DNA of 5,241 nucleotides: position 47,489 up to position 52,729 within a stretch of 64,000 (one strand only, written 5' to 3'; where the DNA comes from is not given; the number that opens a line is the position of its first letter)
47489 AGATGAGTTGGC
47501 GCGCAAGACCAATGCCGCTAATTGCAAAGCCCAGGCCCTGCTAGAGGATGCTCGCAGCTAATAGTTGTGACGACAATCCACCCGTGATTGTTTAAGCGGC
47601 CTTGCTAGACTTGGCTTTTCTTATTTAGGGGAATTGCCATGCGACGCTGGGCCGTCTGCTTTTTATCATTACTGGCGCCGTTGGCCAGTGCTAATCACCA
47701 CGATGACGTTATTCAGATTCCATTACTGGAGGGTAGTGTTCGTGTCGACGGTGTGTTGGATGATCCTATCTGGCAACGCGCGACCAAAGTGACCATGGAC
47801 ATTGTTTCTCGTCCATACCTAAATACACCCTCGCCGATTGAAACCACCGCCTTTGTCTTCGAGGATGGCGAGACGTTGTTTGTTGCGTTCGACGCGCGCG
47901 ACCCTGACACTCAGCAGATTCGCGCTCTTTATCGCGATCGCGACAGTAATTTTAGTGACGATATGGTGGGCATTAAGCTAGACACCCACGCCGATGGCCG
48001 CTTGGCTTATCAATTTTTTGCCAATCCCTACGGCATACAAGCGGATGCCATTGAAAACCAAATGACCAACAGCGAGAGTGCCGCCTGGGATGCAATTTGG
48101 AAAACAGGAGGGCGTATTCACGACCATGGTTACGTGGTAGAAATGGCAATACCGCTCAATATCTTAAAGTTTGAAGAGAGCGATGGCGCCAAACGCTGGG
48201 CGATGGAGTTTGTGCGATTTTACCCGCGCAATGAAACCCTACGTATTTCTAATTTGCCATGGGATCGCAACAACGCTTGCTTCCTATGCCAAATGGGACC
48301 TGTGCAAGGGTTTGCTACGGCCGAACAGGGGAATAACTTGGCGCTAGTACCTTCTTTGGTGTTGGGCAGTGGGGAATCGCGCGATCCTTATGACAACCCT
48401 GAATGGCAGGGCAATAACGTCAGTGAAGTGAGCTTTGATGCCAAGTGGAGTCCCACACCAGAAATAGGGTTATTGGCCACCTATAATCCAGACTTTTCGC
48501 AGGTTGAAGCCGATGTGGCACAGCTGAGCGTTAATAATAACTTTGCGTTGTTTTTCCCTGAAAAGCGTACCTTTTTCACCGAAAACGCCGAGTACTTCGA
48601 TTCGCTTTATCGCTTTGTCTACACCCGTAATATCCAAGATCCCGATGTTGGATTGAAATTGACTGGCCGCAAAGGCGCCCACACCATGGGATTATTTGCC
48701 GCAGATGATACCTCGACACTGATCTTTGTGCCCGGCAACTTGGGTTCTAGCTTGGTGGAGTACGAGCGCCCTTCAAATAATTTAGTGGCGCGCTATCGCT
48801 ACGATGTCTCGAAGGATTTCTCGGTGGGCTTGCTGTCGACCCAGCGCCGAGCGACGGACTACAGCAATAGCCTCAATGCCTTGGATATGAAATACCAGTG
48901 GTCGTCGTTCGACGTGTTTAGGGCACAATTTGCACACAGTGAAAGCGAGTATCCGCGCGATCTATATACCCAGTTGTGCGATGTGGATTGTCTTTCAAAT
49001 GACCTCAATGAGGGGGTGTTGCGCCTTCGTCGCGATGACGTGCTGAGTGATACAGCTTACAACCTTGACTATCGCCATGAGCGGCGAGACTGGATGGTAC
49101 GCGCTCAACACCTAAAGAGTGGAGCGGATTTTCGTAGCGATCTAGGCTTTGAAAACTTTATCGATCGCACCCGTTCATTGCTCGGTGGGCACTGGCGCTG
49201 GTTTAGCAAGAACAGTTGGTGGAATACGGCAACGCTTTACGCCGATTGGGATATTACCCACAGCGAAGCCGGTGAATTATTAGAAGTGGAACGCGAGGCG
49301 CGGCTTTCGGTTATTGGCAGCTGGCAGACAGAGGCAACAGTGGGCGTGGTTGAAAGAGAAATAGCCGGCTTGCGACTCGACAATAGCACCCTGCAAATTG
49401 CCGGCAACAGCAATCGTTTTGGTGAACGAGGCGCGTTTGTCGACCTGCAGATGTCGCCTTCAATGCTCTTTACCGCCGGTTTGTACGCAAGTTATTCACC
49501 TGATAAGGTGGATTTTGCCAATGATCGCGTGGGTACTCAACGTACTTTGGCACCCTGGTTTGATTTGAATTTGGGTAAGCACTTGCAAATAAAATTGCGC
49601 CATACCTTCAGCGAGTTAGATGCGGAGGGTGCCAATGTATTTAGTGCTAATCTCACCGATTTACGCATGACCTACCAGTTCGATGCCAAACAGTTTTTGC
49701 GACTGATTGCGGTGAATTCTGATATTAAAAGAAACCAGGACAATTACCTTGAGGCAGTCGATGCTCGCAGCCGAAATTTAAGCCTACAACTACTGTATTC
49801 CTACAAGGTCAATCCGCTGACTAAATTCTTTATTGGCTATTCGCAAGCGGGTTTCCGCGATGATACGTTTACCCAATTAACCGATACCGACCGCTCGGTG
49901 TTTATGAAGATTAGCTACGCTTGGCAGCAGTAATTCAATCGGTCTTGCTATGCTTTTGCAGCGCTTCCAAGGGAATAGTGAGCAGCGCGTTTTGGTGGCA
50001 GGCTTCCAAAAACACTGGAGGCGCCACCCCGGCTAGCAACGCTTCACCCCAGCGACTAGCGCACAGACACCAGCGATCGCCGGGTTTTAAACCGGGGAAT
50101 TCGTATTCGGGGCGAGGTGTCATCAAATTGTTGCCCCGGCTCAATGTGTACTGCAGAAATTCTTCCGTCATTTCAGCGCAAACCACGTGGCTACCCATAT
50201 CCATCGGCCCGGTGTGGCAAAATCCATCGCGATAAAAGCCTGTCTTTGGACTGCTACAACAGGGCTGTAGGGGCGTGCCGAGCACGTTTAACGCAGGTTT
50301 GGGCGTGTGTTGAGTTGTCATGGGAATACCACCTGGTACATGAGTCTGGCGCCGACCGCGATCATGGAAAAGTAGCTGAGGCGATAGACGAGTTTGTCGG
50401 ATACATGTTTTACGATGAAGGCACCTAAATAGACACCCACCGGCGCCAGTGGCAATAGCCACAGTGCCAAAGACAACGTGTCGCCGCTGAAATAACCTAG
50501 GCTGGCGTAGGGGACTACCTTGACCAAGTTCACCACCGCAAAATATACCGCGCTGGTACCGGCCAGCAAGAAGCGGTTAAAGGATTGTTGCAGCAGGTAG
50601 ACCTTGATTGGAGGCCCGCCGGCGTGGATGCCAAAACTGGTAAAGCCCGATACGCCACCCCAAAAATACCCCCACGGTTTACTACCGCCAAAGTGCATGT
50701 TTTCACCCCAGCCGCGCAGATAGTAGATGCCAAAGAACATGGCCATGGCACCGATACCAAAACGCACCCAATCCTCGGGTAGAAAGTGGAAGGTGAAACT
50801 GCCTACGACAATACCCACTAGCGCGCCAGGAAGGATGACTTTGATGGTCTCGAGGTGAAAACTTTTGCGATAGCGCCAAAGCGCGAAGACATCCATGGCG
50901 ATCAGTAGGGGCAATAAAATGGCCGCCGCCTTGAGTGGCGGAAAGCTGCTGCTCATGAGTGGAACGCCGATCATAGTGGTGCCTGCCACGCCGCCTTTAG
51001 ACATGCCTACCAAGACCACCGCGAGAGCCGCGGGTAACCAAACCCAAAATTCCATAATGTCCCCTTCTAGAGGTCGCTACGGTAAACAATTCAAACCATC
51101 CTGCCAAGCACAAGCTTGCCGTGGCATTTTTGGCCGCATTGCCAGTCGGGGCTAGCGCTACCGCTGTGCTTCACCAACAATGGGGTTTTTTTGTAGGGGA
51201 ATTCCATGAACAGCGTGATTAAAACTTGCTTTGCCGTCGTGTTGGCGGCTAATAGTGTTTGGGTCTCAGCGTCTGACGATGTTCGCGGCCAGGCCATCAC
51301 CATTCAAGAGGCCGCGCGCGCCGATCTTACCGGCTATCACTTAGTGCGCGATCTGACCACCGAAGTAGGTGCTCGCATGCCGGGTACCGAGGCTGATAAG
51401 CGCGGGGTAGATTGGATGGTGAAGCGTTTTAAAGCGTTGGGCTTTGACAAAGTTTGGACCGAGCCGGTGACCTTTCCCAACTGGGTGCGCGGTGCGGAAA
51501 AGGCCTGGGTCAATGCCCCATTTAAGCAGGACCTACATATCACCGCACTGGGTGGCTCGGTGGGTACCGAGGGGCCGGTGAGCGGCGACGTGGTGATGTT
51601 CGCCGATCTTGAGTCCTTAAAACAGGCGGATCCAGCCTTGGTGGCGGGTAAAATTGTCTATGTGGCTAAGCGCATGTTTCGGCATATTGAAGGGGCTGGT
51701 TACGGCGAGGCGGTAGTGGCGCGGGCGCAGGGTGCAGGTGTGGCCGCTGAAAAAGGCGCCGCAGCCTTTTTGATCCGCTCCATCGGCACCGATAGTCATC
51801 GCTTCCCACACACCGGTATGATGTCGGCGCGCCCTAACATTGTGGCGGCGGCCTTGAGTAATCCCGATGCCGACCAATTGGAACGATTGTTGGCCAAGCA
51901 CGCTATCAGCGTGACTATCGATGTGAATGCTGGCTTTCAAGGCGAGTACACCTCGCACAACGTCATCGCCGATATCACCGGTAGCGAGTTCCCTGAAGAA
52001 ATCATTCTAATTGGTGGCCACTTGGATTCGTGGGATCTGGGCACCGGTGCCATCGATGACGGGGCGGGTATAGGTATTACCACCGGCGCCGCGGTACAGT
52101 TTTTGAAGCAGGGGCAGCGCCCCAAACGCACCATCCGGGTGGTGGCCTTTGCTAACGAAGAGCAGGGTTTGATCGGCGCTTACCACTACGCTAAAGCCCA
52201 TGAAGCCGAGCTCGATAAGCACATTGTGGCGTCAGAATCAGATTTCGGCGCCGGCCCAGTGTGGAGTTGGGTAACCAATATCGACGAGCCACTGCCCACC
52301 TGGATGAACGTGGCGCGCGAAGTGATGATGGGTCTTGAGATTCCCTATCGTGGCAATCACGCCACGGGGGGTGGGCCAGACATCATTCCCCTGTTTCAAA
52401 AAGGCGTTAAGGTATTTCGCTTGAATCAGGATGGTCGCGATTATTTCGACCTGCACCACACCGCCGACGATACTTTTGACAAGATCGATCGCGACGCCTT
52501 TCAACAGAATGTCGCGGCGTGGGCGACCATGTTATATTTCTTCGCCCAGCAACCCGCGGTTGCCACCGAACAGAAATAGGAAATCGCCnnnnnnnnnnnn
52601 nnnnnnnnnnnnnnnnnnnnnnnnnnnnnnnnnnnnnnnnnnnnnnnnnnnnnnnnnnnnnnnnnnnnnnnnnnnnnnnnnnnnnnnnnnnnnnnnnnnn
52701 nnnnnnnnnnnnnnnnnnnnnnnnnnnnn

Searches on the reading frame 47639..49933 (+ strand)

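Call 38: search_protein_families(library=pfam, proteins=[window:47639-49933:+], max_evalue=0.00001)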
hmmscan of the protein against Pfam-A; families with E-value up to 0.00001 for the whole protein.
window:47639-49933:+ (764 aa): 2 families
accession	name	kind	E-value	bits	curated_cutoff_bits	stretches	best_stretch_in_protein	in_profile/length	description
PF06452.16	CBM9_1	-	1.3e-09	38.6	23.4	1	36-208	1-163/185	Carbohydrate family 9 binding domain-like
PF19313.5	DUF5916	-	8.3e-06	25.2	22.6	1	264-332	28-94/572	Domain of unknown function (DUF5916)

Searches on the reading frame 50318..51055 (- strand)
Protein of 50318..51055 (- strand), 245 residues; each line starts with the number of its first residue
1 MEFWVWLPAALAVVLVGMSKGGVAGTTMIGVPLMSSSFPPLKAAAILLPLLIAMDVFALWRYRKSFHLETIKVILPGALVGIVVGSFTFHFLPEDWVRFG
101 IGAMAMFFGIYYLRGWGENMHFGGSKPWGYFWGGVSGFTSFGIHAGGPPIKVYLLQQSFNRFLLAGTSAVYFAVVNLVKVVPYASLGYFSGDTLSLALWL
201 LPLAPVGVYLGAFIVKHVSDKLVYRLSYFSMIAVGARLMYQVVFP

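Call 38: search_protein_families(library=pfam, proteins=[window:50318-51055:-], max_evalue=0.00001)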
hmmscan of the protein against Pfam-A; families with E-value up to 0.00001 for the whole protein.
window:50318-51055:- (245 aa): 1 family
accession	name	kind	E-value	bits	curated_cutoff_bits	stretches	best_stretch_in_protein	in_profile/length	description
PF01925.25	TauE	-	2e-33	116.5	32.6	1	10-238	2-237/237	Sulfite exporter TauE/SafE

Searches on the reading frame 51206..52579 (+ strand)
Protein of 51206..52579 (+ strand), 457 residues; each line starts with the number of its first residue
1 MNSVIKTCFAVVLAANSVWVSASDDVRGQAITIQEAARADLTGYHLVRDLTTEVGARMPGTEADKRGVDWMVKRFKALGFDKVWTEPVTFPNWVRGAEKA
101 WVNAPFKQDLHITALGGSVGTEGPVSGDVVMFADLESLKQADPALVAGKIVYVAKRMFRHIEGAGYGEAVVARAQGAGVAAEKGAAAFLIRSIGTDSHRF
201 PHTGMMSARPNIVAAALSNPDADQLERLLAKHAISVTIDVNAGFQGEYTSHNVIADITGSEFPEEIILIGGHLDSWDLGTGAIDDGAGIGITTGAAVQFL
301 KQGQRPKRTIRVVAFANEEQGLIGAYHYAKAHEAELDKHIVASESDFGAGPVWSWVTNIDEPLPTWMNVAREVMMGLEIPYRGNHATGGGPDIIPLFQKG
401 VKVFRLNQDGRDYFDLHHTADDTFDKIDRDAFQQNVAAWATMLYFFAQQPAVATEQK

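Call 38: search_protein_families(library=pfam, proteins=[window:51206-52579:+], max_evalue=0.00001)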
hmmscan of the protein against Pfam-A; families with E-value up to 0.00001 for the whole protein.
window:51206-52579:+ (457 aa): 2 families
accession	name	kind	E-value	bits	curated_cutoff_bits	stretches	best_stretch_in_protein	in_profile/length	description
PF04389.22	Peptidase_M28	-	6.3e-26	91.7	21.3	1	252-441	1-191/193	Peptidase family M28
PF01546.33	Peptidase_M20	-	2.6e-06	27.9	24.6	0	279-339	30-96/206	Peptidase family M20/M25/M40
